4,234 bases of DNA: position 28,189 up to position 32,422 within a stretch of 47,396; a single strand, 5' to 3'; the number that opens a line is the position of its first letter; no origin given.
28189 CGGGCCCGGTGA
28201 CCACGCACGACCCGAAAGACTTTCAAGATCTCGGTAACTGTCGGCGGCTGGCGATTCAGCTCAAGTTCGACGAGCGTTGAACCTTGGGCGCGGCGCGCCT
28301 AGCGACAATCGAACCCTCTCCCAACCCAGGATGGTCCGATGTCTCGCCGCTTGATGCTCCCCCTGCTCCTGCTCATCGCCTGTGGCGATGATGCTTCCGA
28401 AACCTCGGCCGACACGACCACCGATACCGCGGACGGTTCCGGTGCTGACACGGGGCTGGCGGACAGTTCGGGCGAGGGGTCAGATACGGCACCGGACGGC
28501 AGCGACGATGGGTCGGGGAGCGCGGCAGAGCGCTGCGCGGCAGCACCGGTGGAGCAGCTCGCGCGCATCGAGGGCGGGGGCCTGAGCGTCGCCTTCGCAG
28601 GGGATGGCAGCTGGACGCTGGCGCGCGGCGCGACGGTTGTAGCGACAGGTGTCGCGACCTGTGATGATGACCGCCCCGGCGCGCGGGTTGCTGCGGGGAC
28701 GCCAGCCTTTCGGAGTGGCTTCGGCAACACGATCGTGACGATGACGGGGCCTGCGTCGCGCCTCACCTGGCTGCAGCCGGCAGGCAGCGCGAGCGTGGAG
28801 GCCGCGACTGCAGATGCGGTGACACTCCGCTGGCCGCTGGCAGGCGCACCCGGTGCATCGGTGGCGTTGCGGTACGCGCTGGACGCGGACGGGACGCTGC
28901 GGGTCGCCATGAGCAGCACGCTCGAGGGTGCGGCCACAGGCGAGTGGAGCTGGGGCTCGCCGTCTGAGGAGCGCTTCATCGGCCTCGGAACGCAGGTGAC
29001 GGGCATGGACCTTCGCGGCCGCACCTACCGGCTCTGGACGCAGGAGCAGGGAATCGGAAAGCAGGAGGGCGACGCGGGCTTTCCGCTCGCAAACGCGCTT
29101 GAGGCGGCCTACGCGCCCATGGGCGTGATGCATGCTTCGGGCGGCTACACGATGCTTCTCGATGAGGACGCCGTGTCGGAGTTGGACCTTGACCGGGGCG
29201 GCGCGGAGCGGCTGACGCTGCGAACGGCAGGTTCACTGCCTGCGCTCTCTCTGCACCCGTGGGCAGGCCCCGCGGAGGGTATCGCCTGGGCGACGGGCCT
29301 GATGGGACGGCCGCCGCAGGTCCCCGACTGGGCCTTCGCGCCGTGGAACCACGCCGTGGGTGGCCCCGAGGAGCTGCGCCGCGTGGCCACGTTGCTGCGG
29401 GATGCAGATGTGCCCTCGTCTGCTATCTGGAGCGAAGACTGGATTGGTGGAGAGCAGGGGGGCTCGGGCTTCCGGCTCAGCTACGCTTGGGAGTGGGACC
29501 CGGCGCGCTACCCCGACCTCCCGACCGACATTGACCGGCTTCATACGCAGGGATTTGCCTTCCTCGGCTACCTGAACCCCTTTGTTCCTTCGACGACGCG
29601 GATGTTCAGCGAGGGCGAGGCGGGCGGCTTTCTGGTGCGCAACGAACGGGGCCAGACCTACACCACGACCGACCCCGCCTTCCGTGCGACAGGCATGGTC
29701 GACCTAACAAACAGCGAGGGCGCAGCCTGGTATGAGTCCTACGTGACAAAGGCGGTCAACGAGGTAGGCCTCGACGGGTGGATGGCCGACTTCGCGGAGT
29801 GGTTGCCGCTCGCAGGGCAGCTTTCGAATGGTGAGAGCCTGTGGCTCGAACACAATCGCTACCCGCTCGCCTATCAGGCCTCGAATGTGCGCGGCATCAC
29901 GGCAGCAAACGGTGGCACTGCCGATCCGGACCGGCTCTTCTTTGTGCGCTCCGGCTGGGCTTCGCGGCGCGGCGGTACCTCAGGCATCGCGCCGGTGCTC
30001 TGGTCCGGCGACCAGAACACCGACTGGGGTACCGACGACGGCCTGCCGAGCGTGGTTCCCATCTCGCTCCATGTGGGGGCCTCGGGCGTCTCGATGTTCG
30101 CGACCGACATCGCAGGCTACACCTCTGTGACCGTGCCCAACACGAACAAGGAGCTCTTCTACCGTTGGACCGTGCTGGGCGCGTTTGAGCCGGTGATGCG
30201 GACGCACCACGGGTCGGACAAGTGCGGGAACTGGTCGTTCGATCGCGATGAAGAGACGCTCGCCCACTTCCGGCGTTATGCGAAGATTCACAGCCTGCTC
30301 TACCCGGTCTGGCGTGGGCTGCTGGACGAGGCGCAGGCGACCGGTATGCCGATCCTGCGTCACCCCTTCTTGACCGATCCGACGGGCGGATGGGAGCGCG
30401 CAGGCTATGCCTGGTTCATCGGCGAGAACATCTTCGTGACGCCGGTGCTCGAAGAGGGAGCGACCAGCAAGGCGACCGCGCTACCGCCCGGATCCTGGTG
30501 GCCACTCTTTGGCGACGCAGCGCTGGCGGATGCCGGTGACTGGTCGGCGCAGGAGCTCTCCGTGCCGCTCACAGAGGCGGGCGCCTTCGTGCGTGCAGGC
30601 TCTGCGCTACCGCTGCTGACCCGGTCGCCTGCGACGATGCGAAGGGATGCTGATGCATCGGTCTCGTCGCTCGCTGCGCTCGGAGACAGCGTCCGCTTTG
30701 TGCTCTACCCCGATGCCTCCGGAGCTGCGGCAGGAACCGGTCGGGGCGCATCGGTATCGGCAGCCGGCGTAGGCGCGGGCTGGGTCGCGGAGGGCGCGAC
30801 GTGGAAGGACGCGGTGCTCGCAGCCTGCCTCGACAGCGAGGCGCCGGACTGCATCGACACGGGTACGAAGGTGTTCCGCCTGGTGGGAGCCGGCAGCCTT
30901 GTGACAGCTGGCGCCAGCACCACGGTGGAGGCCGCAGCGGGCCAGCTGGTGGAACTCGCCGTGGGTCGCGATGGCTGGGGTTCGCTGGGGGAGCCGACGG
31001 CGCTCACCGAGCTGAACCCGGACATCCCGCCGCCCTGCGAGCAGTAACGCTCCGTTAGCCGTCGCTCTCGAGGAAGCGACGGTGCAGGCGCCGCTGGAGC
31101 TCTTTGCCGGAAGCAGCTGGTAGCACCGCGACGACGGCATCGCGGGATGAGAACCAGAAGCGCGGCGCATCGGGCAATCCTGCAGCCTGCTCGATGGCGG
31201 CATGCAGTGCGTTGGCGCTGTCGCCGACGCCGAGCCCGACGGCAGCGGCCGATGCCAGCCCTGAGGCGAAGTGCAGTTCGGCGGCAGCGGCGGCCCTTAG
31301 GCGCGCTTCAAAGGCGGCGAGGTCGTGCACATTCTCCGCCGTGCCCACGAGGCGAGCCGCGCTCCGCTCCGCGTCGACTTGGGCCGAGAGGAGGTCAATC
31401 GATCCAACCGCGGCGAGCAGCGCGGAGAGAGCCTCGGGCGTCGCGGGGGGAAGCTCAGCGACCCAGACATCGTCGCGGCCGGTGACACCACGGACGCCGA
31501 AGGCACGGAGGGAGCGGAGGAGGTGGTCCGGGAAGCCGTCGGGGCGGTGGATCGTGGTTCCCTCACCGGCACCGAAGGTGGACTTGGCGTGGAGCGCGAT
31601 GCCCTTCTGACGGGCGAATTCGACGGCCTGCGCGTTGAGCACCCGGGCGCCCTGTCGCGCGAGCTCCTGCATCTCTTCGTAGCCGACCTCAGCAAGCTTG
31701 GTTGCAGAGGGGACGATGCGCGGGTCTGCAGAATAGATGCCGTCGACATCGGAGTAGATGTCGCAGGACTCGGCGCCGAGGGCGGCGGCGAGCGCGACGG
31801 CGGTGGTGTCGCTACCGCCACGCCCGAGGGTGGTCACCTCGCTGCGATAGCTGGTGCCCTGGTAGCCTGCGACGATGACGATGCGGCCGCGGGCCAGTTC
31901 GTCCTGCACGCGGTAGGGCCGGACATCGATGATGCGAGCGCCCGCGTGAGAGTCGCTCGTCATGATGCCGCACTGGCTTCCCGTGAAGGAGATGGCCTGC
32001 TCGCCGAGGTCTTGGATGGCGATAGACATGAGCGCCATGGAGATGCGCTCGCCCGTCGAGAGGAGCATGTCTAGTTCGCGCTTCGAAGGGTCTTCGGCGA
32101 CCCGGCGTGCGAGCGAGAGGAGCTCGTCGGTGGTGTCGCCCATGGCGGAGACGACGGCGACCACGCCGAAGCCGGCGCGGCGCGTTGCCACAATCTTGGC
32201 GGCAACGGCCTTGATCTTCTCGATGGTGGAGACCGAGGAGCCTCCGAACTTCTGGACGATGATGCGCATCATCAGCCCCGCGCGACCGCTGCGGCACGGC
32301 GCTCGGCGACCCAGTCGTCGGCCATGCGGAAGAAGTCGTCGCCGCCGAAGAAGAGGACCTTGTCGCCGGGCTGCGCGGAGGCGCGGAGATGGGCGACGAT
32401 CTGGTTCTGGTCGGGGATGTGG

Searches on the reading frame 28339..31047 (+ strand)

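Call 18: search_protein_families(library=pfam, proteins=[window:28339-31047:+], max_evalue=0.001)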
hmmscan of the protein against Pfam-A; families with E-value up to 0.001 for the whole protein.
window:28339-31047:+ (902 aa): 2 families
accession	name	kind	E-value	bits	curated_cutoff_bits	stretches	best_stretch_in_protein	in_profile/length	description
PF01055.32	Glyco_hydro_31_2nd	-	9.2e-43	147.2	23.5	1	325-658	1-325/328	Glycosyl hydrolases family 31 TIM-barrel domain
PF21365.3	Glyco_hydro_31_3rd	-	5.3e-07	30.5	24.4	1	670-756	2-86/87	Glycosyl hydrolase family 31 C-terminal domain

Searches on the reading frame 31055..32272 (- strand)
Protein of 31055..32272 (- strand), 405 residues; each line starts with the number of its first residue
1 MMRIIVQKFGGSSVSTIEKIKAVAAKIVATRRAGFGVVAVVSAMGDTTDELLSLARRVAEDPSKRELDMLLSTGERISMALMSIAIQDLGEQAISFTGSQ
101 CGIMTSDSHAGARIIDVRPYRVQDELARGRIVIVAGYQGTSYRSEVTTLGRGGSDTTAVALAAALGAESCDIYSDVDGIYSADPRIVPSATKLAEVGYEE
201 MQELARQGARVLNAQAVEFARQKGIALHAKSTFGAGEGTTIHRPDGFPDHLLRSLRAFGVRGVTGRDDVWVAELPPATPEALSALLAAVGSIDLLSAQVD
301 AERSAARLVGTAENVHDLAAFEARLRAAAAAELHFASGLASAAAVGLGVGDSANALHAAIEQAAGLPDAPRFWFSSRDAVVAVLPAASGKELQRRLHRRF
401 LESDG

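Call 19: search_protein_families(library=pfam, proteins=[window:31055-32272:-], max_evalue=0.001)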
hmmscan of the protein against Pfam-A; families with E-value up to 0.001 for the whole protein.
window:31055-32272:- (405 aa): 1 family
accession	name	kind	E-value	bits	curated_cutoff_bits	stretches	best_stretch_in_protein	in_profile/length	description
PF00696.33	AA_kinase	-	2.2e-46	158.9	24.9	1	4-228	2-231/234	Amino acid kinase family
